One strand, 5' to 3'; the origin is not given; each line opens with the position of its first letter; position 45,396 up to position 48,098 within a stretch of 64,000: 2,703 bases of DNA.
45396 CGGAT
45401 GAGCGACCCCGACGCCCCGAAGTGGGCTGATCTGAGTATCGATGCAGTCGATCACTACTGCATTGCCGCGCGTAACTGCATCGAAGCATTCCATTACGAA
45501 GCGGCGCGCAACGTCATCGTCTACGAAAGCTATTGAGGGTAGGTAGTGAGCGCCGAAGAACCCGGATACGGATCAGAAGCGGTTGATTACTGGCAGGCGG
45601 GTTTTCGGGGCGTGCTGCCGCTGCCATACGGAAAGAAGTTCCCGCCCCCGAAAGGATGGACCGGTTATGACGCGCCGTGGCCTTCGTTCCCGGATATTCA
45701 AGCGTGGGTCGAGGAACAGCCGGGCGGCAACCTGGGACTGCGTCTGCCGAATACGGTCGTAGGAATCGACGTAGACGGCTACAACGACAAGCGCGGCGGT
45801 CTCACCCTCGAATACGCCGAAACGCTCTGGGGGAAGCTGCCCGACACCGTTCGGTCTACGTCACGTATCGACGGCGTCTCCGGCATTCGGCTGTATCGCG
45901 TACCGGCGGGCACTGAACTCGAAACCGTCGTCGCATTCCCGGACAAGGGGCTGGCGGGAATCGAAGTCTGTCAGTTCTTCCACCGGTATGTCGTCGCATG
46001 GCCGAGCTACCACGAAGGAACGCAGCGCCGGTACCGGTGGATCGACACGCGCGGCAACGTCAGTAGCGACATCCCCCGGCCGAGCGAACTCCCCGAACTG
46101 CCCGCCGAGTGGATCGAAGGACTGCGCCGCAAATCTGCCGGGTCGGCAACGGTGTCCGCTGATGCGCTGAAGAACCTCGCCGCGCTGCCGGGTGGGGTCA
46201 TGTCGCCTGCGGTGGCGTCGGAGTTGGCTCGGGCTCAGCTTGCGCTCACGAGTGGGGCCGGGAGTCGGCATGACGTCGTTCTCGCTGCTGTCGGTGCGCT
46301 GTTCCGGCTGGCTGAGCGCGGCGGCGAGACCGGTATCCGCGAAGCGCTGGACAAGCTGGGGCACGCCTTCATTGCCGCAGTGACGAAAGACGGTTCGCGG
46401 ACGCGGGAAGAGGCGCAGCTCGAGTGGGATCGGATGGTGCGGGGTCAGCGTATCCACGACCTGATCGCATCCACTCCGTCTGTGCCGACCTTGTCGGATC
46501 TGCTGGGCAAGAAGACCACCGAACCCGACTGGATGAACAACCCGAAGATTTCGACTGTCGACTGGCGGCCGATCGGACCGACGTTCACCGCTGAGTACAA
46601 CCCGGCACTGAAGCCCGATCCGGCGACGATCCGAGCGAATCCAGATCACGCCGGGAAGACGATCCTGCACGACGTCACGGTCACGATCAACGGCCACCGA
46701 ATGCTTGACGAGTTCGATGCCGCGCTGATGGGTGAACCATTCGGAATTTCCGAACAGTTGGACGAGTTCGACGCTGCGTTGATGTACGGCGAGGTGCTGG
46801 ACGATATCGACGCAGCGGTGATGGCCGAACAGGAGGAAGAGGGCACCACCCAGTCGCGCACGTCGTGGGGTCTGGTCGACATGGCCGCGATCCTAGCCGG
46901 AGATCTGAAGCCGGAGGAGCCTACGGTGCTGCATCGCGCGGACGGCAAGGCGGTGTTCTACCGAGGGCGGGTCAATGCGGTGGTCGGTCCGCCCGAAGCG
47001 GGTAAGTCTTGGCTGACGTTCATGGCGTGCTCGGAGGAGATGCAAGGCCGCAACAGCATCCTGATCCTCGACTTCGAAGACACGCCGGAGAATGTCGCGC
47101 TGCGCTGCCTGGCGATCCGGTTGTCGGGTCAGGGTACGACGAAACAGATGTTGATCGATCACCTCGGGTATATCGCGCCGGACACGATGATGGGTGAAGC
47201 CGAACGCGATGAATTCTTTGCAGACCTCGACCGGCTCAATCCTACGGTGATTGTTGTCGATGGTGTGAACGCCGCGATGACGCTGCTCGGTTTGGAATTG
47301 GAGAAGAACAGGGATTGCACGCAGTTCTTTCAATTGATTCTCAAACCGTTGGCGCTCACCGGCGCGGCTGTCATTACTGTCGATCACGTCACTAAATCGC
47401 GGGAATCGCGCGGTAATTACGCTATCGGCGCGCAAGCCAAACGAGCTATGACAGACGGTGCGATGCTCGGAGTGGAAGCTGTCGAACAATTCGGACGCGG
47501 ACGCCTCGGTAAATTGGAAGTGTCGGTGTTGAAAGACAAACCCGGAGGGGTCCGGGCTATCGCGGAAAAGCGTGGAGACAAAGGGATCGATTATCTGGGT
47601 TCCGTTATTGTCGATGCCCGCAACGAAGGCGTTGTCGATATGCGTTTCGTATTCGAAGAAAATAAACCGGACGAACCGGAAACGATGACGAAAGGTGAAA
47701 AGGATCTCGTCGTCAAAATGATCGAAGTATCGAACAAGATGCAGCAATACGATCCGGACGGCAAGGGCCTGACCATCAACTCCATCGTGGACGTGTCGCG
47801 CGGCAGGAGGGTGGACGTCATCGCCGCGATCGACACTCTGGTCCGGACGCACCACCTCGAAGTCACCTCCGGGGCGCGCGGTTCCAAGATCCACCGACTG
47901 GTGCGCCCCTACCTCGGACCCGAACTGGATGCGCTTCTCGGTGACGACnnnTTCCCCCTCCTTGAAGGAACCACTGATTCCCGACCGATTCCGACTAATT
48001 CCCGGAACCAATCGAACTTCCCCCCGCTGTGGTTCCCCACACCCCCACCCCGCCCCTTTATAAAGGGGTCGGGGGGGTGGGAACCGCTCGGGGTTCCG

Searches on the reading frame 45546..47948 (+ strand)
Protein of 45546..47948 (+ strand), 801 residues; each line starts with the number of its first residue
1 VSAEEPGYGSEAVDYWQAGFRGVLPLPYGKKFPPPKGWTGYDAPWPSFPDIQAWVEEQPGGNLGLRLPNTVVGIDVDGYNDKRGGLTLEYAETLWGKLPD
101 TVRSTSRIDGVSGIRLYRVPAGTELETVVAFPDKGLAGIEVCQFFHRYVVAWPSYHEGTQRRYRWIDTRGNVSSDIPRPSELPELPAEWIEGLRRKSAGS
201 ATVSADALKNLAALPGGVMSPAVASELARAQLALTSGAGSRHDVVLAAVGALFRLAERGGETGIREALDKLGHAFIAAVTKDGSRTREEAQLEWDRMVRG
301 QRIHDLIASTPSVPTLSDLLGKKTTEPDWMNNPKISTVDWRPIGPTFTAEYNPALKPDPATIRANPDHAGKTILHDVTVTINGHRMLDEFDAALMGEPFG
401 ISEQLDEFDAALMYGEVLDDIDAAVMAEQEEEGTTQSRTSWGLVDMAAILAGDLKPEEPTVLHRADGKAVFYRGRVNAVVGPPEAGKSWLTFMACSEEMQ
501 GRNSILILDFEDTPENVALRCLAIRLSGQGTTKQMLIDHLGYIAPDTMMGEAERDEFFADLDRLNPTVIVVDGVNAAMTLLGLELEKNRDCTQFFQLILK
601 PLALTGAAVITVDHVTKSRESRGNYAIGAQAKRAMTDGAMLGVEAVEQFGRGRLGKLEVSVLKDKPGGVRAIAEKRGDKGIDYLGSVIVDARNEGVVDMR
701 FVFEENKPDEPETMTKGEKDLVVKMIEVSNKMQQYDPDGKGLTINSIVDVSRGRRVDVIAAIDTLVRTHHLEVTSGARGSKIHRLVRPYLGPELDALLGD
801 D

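Call 12: search_protein_families(library=phrogs, proteins=[window:45546-47948:+], max_evalue=0.001)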
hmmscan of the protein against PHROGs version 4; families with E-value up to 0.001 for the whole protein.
window:45546-47948:+ (801 aa): 3 families
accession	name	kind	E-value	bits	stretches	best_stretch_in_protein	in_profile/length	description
phrog_11515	-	DNA, RNA and nucleotide metabolism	6.2e-75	253.7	1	7-304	9-303/787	DNA polymerase/primase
phrog_1156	-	DNA, RNA and nucleotide metabolism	9.5e-52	177.6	1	9-317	14-328/855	DNA primase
phrog_695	-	DNA, RNA and nucleotide metabolism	1.6e-17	64.6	1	13-301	13-268/704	DNA polymerase/primase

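Call 13: search_protein_families(library=pfam, proteins=[window:45546-47948:+], max_evalue=0.001)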
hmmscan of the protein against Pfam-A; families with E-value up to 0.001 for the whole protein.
window:45546-47948:+ (801 aa): 2 families
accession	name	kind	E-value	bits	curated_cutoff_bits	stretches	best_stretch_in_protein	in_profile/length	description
PF09250.16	Prim-Pol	-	2.3e-19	70.8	22.8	1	12-184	1-154/158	Bifunctional DNA primase/polymerase, N-terminal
PF13481.12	AAA_25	-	3.2e-10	40.4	27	1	470-619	29-194/195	AAA domain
